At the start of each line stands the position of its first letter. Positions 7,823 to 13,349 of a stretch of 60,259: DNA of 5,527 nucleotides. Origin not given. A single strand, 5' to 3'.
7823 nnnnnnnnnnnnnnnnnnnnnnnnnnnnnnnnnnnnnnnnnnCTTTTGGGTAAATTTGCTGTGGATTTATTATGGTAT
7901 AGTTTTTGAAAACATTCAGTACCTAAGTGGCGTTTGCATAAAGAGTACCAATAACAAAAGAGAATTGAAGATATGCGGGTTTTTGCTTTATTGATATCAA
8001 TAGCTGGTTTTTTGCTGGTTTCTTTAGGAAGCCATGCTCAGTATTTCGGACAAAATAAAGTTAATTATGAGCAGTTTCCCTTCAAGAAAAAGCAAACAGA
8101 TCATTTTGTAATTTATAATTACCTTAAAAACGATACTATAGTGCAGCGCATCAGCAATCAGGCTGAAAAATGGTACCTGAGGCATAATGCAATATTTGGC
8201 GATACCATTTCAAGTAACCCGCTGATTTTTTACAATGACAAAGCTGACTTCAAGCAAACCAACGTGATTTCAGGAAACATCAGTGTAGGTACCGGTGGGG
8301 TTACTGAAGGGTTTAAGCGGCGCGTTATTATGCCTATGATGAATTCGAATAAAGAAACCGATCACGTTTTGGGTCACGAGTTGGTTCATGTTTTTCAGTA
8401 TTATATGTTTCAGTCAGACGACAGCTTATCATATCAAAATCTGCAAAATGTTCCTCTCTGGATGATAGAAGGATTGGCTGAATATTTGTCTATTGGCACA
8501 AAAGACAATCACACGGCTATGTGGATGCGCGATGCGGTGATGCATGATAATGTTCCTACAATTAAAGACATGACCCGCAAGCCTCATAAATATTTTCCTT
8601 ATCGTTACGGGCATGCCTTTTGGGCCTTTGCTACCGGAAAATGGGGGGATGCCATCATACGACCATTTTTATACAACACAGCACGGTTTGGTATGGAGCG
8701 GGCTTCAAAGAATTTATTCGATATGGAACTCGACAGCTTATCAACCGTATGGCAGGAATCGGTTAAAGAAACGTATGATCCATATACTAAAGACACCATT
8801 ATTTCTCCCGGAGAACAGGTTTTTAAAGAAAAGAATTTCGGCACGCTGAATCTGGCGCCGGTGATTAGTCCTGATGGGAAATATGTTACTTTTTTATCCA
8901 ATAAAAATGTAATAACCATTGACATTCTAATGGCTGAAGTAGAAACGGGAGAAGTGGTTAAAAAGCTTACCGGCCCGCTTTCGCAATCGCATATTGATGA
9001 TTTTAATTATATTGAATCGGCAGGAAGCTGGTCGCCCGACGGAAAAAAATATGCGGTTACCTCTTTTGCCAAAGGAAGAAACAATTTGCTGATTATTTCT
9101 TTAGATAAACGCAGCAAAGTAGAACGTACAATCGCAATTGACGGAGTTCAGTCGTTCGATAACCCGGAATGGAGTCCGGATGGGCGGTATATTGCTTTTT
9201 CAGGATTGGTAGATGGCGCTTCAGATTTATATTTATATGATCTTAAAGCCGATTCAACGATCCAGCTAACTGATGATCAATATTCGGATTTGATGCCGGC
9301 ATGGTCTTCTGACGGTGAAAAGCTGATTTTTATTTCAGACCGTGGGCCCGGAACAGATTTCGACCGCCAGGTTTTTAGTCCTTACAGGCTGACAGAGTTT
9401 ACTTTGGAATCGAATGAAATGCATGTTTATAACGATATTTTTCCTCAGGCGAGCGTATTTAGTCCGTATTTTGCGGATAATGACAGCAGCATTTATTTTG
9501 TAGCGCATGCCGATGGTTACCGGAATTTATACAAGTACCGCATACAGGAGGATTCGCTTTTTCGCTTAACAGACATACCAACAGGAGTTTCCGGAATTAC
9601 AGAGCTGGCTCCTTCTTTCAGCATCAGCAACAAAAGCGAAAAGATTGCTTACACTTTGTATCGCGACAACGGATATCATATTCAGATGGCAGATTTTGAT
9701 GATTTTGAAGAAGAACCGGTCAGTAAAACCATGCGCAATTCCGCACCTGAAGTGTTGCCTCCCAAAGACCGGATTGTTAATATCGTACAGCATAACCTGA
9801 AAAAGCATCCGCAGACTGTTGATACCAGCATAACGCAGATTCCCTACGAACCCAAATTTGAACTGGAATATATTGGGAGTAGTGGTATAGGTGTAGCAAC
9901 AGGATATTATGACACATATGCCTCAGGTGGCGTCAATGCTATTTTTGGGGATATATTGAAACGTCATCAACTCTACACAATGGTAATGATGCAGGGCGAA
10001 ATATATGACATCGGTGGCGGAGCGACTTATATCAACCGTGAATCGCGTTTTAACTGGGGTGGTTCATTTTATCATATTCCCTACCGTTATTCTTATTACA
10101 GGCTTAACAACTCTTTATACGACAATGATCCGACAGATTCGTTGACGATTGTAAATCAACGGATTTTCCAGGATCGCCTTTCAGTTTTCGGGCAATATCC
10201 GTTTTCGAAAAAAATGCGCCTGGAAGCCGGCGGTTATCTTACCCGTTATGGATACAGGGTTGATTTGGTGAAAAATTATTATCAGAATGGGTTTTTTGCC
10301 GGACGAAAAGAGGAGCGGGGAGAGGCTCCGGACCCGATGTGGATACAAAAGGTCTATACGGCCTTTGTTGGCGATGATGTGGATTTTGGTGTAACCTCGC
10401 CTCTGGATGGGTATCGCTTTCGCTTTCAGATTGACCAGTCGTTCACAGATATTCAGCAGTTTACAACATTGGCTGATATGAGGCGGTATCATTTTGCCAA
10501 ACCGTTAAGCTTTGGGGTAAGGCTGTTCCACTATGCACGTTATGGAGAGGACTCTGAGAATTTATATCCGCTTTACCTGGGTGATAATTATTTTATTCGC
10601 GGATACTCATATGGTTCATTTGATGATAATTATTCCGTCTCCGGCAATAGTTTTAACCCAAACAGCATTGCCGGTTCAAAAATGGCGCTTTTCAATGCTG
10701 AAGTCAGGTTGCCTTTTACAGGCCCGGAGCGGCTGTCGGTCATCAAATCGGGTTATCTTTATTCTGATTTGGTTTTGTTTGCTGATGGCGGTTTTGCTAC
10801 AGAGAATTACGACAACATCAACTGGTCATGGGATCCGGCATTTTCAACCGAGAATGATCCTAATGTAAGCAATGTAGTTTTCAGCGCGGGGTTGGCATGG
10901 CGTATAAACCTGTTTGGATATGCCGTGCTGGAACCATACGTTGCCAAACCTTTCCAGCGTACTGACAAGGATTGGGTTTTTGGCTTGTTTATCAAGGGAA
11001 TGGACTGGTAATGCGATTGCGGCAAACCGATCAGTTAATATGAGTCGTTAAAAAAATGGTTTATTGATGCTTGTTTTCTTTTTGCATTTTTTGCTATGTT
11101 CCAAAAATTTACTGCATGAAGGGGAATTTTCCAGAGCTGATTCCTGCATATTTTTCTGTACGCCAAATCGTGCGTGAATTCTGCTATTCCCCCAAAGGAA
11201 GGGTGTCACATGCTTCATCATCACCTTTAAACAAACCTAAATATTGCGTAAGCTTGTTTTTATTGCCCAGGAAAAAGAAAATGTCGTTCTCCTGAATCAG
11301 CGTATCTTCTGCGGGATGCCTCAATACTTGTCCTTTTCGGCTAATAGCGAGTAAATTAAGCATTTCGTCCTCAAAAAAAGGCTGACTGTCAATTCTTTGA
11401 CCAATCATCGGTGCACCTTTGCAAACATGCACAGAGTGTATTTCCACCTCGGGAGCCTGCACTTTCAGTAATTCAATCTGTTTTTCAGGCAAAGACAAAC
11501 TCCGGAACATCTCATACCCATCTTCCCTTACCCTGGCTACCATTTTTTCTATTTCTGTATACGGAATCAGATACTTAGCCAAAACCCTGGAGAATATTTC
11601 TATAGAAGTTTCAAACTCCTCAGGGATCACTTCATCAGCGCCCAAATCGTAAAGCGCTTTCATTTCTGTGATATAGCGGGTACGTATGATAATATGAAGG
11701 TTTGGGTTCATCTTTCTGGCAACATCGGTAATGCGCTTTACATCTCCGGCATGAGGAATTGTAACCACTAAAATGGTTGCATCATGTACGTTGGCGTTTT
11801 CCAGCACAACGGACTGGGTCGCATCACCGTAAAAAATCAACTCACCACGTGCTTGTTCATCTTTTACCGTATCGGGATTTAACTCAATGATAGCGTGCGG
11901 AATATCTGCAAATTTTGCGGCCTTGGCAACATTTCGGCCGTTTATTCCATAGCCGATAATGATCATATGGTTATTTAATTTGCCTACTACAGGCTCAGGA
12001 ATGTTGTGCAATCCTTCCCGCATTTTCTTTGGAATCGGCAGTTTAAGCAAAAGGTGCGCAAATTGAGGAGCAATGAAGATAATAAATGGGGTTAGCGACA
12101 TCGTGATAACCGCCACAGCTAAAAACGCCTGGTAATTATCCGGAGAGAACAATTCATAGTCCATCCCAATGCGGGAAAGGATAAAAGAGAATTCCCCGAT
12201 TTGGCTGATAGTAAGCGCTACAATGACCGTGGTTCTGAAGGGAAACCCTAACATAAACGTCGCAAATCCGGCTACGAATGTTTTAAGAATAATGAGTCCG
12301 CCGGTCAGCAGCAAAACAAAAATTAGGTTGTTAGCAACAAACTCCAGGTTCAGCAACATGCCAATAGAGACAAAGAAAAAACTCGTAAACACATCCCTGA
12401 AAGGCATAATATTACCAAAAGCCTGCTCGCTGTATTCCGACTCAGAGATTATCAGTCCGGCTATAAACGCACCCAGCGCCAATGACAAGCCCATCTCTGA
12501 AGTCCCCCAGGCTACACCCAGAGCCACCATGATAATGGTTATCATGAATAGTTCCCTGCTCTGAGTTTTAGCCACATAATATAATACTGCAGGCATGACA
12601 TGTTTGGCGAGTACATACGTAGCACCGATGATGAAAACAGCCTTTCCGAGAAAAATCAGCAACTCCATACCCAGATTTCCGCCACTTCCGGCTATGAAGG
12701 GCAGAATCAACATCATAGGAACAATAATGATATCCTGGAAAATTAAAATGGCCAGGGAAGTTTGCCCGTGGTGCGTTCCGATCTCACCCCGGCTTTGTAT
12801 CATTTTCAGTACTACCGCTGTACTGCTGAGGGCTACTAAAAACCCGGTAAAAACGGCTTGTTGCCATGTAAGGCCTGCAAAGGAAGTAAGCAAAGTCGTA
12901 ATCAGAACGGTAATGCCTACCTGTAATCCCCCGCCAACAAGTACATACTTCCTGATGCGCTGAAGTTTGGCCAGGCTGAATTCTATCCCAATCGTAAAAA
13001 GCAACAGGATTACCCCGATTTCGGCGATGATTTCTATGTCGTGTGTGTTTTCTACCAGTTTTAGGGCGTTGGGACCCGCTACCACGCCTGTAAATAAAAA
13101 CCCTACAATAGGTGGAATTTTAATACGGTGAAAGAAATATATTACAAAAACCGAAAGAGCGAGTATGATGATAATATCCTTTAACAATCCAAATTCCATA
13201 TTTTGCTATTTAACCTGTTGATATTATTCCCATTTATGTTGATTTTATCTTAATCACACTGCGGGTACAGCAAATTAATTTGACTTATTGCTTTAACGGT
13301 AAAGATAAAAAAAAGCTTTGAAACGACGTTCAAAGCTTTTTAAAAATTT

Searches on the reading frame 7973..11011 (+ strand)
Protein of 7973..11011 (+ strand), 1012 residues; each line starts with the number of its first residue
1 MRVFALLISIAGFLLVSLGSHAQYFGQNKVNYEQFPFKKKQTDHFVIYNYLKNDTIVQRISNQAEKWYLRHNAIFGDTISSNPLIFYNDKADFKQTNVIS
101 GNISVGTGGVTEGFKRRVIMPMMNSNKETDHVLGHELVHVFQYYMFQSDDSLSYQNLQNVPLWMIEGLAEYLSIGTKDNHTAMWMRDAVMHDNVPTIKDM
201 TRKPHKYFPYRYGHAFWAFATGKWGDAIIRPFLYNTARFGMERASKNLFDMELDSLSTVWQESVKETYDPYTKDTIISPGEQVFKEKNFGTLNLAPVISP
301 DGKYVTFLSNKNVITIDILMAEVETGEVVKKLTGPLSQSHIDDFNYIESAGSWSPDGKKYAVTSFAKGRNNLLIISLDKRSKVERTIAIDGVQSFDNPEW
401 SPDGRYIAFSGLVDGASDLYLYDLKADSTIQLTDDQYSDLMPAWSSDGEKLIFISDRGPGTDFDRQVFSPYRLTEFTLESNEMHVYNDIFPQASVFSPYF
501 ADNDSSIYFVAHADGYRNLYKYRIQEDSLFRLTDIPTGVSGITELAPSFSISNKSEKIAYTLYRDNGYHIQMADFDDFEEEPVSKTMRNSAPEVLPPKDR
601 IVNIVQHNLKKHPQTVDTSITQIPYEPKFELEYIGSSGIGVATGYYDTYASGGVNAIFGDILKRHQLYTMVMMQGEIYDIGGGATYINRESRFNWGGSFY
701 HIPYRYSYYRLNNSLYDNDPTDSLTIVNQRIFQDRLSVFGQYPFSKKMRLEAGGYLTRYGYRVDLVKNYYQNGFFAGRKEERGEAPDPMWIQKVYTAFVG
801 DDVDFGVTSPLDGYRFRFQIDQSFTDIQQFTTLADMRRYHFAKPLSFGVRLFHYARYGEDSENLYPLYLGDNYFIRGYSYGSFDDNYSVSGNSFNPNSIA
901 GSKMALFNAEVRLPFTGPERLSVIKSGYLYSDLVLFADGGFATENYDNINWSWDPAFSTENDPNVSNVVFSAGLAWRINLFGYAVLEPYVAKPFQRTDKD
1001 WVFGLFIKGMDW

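Call 64: search_protein_families(library=pfam, proteins=[window:7973-11011:+], max_evalue=0.0001)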
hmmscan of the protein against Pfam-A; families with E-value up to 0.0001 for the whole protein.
window:7973-11011:+ (1012 aa): 3 families
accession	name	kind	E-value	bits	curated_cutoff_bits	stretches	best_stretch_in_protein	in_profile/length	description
PF07676.18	PD40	-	2.6e-20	72.3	20.9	1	432-462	4-33/38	WD40-like Beta Propeller Repeat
PF00930.27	DPPIV_N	-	3.3e-05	23.2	22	0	393-437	43-83/354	Dipeptidyl peptidase IV (DPP IV) N-terminal region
PF04450.18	BSP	-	6.6e-05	23.3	23.8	0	124-186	97-147/207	Peptidase of plants and bacteria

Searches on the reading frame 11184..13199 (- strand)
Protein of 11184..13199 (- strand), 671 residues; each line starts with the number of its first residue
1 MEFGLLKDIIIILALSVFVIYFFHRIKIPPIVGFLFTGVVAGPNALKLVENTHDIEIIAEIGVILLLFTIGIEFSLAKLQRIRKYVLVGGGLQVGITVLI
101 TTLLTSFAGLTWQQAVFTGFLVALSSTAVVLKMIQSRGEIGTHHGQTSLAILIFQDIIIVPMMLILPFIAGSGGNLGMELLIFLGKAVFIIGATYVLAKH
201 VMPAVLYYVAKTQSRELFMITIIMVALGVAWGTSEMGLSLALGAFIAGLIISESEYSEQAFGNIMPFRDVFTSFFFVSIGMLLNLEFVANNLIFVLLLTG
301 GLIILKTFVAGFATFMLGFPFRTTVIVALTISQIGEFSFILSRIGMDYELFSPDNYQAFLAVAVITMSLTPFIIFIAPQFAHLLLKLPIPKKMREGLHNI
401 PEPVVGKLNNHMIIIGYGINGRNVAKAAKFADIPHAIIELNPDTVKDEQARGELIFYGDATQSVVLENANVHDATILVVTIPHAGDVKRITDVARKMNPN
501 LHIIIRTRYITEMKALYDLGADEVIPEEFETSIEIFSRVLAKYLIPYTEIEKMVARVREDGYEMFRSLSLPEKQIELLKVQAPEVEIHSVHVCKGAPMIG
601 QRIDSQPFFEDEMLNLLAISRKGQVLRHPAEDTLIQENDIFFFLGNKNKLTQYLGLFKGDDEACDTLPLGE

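Call 42: search_protein_families(library=pfam, proteins=[window:11184-13199:-], max_evalue=0.01)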
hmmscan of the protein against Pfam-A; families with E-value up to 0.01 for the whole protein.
window:11184-13199:- (671 aa): 3 families
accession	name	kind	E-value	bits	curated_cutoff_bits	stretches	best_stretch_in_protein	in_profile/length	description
PF00999.27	Na_H_Exchanger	-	8.7e-58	196.4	26.2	1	15-375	3-370/375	Sodium/hydrogen exchanger, transmembrane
PF02254.24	TrkA_N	-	6.4e-20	72.1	23.8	1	413-525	2-114/116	TrkA-N domain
PF02080.26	TrkA_C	-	1.8e-06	28.2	27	1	592-652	6-65/71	TrkA-C domain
